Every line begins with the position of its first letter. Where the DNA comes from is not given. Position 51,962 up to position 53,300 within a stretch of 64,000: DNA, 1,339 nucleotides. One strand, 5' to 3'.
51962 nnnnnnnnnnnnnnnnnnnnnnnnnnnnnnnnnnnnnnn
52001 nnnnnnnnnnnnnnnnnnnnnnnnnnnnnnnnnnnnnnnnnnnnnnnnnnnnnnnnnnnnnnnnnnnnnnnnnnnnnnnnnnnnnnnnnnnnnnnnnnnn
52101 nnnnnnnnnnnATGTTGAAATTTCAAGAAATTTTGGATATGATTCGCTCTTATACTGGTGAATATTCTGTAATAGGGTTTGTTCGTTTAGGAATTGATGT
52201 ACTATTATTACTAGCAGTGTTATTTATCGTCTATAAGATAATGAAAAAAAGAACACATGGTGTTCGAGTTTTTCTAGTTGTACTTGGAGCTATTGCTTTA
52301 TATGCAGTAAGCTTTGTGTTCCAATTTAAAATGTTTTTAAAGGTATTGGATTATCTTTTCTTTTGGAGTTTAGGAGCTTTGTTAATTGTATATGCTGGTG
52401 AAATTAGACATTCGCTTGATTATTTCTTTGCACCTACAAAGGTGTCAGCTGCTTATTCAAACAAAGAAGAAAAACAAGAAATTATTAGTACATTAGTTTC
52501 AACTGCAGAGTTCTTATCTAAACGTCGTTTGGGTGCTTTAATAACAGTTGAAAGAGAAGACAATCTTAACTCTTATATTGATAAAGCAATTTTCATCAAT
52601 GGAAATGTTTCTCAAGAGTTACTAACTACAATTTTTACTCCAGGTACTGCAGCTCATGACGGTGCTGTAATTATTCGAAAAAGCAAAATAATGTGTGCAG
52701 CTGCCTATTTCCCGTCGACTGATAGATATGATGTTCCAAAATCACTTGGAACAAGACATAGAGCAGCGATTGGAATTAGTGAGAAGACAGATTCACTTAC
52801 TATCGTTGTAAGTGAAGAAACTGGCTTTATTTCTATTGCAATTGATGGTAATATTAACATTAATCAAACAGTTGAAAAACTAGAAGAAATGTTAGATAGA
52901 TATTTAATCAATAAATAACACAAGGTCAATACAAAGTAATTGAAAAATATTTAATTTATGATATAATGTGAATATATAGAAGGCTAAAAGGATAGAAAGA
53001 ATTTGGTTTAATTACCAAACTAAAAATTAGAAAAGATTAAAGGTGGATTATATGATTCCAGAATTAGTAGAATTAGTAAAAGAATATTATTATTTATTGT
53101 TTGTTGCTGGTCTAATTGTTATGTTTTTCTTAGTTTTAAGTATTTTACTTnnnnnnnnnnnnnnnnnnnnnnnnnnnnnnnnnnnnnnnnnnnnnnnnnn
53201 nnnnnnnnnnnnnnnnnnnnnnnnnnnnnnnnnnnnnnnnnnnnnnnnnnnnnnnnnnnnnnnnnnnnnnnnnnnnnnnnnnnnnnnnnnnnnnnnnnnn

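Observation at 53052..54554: PAS-like / degenerate-GGDEF membrane protein occupies the CdaR slot downstream of cdaA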

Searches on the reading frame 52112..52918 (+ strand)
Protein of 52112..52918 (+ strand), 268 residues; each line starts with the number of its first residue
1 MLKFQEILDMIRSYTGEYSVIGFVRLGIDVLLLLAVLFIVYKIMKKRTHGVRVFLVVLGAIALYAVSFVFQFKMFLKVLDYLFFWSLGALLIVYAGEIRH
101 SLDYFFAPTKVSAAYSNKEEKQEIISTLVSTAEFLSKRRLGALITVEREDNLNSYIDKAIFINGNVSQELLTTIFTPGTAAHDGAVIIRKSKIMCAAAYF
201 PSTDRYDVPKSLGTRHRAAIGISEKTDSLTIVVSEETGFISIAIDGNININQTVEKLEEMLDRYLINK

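Call 3: search_protein_families(library=pfam, proteins=[window:52112-52918:+], max_evalue=1)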
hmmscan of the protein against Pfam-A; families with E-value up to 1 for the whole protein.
window:52112-52918:+ (268 aa): 6 families
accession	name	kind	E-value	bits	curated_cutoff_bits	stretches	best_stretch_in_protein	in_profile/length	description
PF02457.21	DAC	-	9.3e-39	132.1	27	1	132-247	4-118/119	DisA bacterial checkpoint controller nucleotide-binding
PF19293.4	CdaA_N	-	0.0056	17.3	23.8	1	28-97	11-80/81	CdaA N-terminal transmembrane domain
PF25592.1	DUF7937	-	0.012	14.9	31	1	27-74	178-225/402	Domain of unknown function (DUF7937)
PF07850.20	Renin_r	-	0.024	15.1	27.8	1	8-44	22-58/79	Renin receptor-like transmembrane spanning segment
PF09925.14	DUF2157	-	0.1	12.7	32.4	1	23-96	64-140/146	Predicted membrane protein (DUF2157)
PF18842.6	LPD26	-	0.18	12.4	27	1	147-187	22-62/62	Large polyvalent protein associated domain 26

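Call 4: search_protein_families(library=ncbifam, proteins=[window:52112-52918:+], max_evalue=1)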
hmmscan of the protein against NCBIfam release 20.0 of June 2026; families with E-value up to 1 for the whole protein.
window:52112-52918:+ (268 aa): 5 families
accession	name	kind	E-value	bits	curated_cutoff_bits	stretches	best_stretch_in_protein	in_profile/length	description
TIGR00159.1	TIGR00159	equivalog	1.5e-60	204.7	188.8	1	26-263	13-248/254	diadenylate cyclase CdaA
NF038328.1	c-di-AMP_CdaS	exception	1.7e-42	145.2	225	1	126-248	65-187/191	sporulation-specific diadenylate cyclase CdaS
NF038327.1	c-di-AMP_CdaM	exception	5e-37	127.3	225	1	109-264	34-192/196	diadenylate cyclase CdaM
NF041371.1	Diadnylcyc_Halo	equivalog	3.5e-10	39.7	430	1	182-248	193-261/270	diadenylate cyclase DacZ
NF010009.0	PRK13482.1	equivalog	1.7e-08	34.1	201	1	137-247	31-137/357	DNA integrity scanning diadenylate cyclase DisA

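Call 46: list_cluster_members(proteins=[P0001, P0003, P0044, P0027, P0012, window:52112-52918:+])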
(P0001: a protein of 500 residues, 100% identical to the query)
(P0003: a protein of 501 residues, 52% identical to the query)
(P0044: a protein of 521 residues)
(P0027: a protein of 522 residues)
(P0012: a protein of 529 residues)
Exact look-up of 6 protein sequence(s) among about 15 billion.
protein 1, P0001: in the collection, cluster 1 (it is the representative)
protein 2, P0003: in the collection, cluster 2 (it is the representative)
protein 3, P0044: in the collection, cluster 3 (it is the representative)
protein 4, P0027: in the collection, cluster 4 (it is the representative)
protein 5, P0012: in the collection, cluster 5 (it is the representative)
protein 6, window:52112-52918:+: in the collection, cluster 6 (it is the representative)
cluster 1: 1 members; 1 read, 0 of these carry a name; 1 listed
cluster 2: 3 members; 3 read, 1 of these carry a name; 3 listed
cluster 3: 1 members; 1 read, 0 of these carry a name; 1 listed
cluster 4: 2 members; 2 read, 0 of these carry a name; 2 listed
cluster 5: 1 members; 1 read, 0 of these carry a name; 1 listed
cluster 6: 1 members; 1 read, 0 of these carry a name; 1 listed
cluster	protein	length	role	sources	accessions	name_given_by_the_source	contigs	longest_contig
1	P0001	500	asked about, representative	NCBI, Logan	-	-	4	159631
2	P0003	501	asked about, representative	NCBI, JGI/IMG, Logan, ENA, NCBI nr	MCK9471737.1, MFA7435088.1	MAG: hypothetical protein WC006_01830 [Bacilli bacterium] | hypothetical protein [Bacilli bacterium]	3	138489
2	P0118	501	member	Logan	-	-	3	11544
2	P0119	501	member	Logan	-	-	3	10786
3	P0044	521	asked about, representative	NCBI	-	-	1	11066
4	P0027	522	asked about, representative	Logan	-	-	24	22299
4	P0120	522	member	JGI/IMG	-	-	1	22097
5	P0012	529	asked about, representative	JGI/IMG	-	-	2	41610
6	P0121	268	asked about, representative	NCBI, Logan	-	-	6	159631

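Call 68: find_homologous_proteins(query=window:52112-52918:+, max_evalue=1e-40)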
Query window:52112-52918:+ (268 aa): 533 proteins with E <= 1e-40 among 7468 candidates; the best 120 are listed.
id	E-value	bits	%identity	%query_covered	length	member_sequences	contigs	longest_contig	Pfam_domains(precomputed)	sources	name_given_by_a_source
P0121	2.3e-166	569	100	100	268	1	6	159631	PF02457.22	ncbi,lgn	-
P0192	4.2e-136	470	78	100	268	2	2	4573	PF02457.22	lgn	-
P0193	1.2e-134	465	78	100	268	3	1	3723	PF02457.22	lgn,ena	-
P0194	7.6e-134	463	79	100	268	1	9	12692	PF02457.22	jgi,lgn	jgi:diadenylate cyclase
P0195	1.7e-132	458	79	100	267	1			PF02457.22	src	-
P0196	1.8e-132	458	76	100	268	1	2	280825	PF02457.22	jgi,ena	-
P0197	3.6e-132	457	77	100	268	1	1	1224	PF02457.22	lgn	-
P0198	5.7e-132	457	77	100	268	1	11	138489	PF02457.22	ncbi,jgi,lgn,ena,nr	ncbi:MAG: diadenylate cyclase CdaA [Bacilli bacterium]|nr:diadenylate cyclase CdaA [Bacilli bacteriu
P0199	3.3e-131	454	77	100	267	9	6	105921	PF02457.22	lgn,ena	-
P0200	7.8e-131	453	77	100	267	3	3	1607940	PF02457.22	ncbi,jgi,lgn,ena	jgi:diadenylate cyclase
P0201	1.9e-130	452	76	100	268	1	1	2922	PF02457.22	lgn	-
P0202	2.3e-130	451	76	100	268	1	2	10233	PF02457.22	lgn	-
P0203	2.6e-130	451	76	100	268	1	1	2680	PF02457.22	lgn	-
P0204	2.9e-130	451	76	100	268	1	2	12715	PF02457.22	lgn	-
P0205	1.7e-129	449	77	100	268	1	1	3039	PF02457.22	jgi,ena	-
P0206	2.8e-123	428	71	100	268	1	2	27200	PF02457.22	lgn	-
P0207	1.2e-118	413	70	100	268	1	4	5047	PF02457.22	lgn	-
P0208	3.7e-116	405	68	100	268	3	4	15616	PF02457.22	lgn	-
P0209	6.5e-111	388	66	99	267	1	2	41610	PF02457.22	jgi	-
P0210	3.1e-104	366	63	100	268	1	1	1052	PF02457.22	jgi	jgi:diadenylate cyclase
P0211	2.6e-103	363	62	99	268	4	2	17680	PF02457.22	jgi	-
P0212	1.1e-101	357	59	98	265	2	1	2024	PF02457.22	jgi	jgi:diadenylate cyclase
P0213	1.4e-101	357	62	99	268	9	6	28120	PF02457.22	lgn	-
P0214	2.8e-101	356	60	99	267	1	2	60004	PF02457.22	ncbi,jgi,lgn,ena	jgi:diadenylate cyclase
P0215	2.9e-101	356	61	99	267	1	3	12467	PF02457.22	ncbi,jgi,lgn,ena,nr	ncbi:MAG: TIGR00159 family protein [Acholeplasmataceae bacterium]|nr:TIGR00159 family protein [Achol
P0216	5.7e-101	355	59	100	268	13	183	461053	PF02457.22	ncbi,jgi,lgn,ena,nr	ncbi:MAG: diadenylate cyclase CdaA [Bacilli bacterium]|jgi:diadenylate cyclase|nr:TIGR00159 family p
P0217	1.5e-99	350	61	100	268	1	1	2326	PF02457.22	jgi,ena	-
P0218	1.7e-99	350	60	100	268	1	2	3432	PF02457.22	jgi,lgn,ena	-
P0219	2.1e-99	350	60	99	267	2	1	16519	PF02457.22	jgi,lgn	jgi:diadenylate cyclase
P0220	2.3e-99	350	59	100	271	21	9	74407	PF02457.22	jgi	jgi:diadenylate cyclase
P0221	3.3e-99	349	58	99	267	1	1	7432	PF02457.22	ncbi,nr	ncbi:MAG: diadenylate cyclase CdaA [Bacilli bacterium]|nr:diadenylate cyclase CdaA [Bacilli bacteriu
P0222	4.7e-99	349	57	99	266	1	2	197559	PF02457.22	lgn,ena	-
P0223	5.1e-99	349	60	100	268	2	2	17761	PF02457.22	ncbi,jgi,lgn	jgi:diadenylate cyclase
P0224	8.7e-99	348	60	100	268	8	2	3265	PF02457.22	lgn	-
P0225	1.4e-98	347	60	99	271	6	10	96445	PF02457.22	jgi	-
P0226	1.6e-97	344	58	100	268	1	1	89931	PF02457.22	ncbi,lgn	ncbi:MAG: diadenylate cyclase CdaA [Bacilli bacterium]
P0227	4.7e-96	339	60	100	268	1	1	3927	PF02457.22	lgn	-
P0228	6.9e-96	338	57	99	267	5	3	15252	PF02457.22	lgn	-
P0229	1.3e-94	334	57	100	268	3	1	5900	PF02457.22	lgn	-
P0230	1.1e-93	331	56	100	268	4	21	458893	PF02457.22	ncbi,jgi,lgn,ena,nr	ncbi:MAG TPA: diadenylate cyclase CdaA [Bacilli bacterium]|nr:MAG: DisA bacterial checkpoint control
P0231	2.1e-91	324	55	100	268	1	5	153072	PF02457.22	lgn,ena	-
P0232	1.3e-88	315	55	99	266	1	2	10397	PF02457.22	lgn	-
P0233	1.8e-88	314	55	99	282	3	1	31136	PF02457.22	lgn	-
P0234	3.5e-88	313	54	99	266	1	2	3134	PF02457.22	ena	-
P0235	8.6e-88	312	55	99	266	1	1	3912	PF02457.22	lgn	-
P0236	9.6e-88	312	54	94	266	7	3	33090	PF02457.22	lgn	-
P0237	9.7e-88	312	55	95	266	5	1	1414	PF02457.22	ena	-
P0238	2.0e-87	311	54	98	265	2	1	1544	PF02457.22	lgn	-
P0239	2.4e-87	310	55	95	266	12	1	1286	PF02457.22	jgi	jgi:diadenylate cyclase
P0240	6.2e-87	309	57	95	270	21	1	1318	PF02457.22,PF19293.5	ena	-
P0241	1.2e-86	308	53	99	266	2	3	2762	PF02457.22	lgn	-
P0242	1.2e-86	308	53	100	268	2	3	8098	PF02457.22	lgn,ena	-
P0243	1.6e-86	308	53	100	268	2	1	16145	PF02457.22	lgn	-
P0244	2.5e-86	307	55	99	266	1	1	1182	PF02457.22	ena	-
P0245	4.7e-86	306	54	97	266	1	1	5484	PF02457.22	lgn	-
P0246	1.4e-85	305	51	100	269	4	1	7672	PF02457.22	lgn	-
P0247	4.0e-85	303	55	97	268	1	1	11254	PF02457.22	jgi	jgi:diadenylate cyclase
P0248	4.2e-85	303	53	97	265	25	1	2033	PF02457.22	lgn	-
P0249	7.7e-85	302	53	99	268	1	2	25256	PF02457.22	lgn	-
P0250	1.1e-84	302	54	94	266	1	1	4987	PF02457.22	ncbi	-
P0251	2.1e-84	301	53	98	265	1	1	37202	PF02457.22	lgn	-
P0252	2.5e-84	301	57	92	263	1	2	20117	PF02457.22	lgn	-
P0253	7.7e-84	299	53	100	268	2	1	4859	PF02457.22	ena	-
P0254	7.8e-84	299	52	100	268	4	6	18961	PF02457.22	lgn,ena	-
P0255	1.9e-83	298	52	99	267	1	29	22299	PF02457.22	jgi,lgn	-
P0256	2.4e-83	297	50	100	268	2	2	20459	PF02457.22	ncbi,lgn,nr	ncbi:MAG: diadenylate cyclase [Bacilli bacterium]|nr:diadenylate cyclase [Bacilli bacterium]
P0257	2.5e-83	297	52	97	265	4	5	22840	PF02457.22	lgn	-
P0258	2.6e-83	297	49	99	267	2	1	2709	PF02457.22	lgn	-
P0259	2.8e-83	297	53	98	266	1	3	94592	PF02457.22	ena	-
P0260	2.9e-83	297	52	97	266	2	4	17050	PF02457.22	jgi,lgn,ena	-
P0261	3.0e-83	297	52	99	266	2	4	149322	PF02457.22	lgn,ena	-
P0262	3.8e-83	297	53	98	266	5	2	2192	PF02457.22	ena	-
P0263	8.1e-83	296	50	98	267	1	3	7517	PF02457.22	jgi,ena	-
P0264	9.8e-83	295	52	99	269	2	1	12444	PF02457.22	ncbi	-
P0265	1.6e-82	295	52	100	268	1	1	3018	PF02457.22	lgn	-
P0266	3.4e-82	294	48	99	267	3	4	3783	PF02457.22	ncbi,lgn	-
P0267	3.7e-82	294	52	97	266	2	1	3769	PF02457.22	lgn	-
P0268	5.0e-82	293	50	100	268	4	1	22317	PF02457.22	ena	-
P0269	5.4e-82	293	52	99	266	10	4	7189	PF02457.22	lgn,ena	-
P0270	6.1e-82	293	52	99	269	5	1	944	PF02457.22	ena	-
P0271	9.0e-82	292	52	98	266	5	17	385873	PF02457.22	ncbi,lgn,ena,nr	ncbi:MAG: diadenylate cyclase CdaA [Bacilli bacterium]|nr:diadenylate cyclase CdaA [Bacilli bacteriu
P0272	1.1e-81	292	51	99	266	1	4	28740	PF02457.22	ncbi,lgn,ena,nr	ncbi:MAG: diadenylate cyclase CdaA [Bacilli bacterium]|nr:diadenylate cyclase CdaA [Bacilli bacteriu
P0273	1.6e-81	291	49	100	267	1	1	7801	PF02457.22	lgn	-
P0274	2.4e-81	291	50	100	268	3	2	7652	PF02457.22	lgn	-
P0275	3.0e-81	291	52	98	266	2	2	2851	PF02457.22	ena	-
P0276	3.6e-81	290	49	99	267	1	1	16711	PF02457.22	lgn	-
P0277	4.5e-81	290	51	99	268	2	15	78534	PF02457.22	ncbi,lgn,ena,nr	ncbi:MAG: diadenylate cyclase CdaA [Bacilli bacterium]|nr:diadenylate cyclase CdaA [Bacilli bacteriu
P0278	6.5e-81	289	51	100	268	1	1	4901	PF02457.22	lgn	-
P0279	7.4e-81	289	50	100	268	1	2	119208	PF02457.22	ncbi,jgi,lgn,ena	ncbi:MAG: diadenylate cyclase CdaA [Bacilli bacterium]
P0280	9.8e-81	289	49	99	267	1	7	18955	PF02457.22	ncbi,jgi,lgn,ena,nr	ncbi:MAG: diadenylate cyclase [Bacilli bacterium]|nr:diadenylate cyclase [Bacilli bacterium]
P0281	1.4e-80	288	49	99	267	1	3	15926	PF02457.22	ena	-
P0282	2.0e-80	288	52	98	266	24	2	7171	PF02457.22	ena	-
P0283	2.4e-80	288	52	98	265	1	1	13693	PF02457.22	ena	-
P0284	6.5e-80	286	51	99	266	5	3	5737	PF02457.22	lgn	-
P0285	6.7e-80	286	50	100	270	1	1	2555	PF02457.22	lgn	-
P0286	7.9e-80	286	52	100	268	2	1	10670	PF02457.22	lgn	-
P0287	8.6e-80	286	50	100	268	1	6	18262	PF02457.22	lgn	-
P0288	9.4e-80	286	49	99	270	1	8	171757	PF02457.22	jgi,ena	-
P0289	1.0e-79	285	50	100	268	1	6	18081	PF02457.22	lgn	-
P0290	1.8e-79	285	50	100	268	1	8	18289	PF02457.22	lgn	-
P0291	3.0e-79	284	50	97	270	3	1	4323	PF02457.22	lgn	-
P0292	4.2e-79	283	48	99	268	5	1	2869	PF02457.22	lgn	-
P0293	4.8e-79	283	50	100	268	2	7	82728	PF02457.22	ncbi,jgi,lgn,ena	ncbi:MAG: diadenylate cyclase CdaA [Bacilli bacterium]|jgi:diadenylate cyclase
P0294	4.9e-79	283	47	99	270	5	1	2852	PF02457.22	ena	-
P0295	5.2e-79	283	48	100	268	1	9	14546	PF02457.22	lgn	-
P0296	5.7e-79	283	50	100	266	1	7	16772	PF02457.22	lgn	-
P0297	5.8e-79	283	48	99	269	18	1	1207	PF02457.22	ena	-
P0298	6.4e-79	283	55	88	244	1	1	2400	PF02457.22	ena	-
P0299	8.9e-79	282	50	99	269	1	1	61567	PF02457.22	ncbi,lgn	-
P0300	2.2e-78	281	50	100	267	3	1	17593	PF02457.22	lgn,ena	-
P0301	2.3e-78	281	50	98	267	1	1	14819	PF02457.22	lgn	-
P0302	2.9e-78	281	49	99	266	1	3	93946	PF02457.22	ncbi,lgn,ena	-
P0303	7.2e-78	279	46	100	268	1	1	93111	PF02457.22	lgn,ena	-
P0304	7.9e-78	279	73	68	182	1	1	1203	PF02457.22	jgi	jgi:diadenylate cyclase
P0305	2.2e-77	278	53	96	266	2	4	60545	PF02457.22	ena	-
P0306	5.7e-77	276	49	95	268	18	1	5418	PF02457.22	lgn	-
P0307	2.4e-76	274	48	99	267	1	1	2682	PF02457.22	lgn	-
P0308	5.4e-76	273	48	97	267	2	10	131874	PF02457.22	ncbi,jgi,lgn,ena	-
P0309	5.9e-76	273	48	99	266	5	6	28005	PF02457.22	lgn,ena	-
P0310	1.3e-75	272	48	99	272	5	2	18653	PF02457.22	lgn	-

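Call 69: find_related_loci(query=window:52112-52918:+, collection=metagenome_contigs, flank=4500)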
Query window:52112-52918:+ (268 aa) in metagenome_contigs; peptide patterns used: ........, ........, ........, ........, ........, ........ (x = any residue, [..] = any of these).
218 stretches matched a pattern; 7 encode a relative of the query (tblastn E <= 1e-3); 7 distinct loci.
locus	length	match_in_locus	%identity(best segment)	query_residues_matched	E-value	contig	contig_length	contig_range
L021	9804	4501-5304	77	1-268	2e-144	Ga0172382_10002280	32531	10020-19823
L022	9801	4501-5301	78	1-268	5e-144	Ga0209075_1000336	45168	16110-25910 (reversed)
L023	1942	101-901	77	1-268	2e-153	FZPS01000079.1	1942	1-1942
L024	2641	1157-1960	77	1-268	9e-150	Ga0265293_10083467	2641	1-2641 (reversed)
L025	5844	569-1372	76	1-268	1e-135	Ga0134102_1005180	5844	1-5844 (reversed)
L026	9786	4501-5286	52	4-265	8e-90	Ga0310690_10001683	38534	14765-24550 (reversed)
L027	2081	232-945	34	19-262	6e-39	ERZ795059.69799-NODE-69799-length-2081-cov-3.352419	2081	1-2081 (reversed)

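Call 73: search_protein_families(library=pfam, proteins=[L027:1032-1970:+, L026:5352-6782:+, L026:6792-7217:+], max_evalue=0.01)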
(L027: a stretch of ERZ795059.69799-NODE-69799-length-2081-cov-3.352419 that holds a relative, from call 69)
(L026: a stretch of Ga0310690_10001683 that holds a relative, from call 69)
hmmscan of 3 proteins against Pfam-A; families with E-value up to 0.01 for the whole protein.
L027:1032-1970:+ (312 aa): 1 family
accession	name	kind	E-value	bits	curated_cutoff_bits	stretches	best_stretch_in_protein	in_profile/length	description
PF07949.17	YbbR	-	3e-14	53.5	22.3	1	134-213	3-81/81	YbbR-like protein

L026:5352-6782:+ (476 aa): 3 families
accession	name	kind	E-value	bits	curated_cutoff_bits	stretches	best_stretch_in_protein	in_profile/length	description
PF03606.21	DcuC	-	3.2e-50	171.4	23.1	1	20-471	4-459/461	C4-dicarboxylate anaerobic carrier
PF03553.21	Na_H_antiporter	-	0.00018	21.3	23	1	219-469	42-300/303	Na+/H+ antiporter family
PF01988.24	VIT1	-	0.00031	21.1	28.1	1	242-335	116-210/214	VIT family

L026:6792-7217:+ (141 aa): 1 family
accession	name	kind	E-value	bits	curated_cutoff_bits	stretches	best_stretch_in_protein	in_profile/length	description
PF02698.23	DUF218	-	1e-16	61.5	27.6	1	5-109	4-92/133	DUF218 domain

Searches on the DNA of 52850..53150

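Call 76: search_rna_families(source=window, start=52850, end=53150, threshold=evalue, max_evalue=1)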
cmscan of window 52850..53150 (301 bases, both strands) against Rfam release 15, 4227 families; matches with E-value up to 1: 0.
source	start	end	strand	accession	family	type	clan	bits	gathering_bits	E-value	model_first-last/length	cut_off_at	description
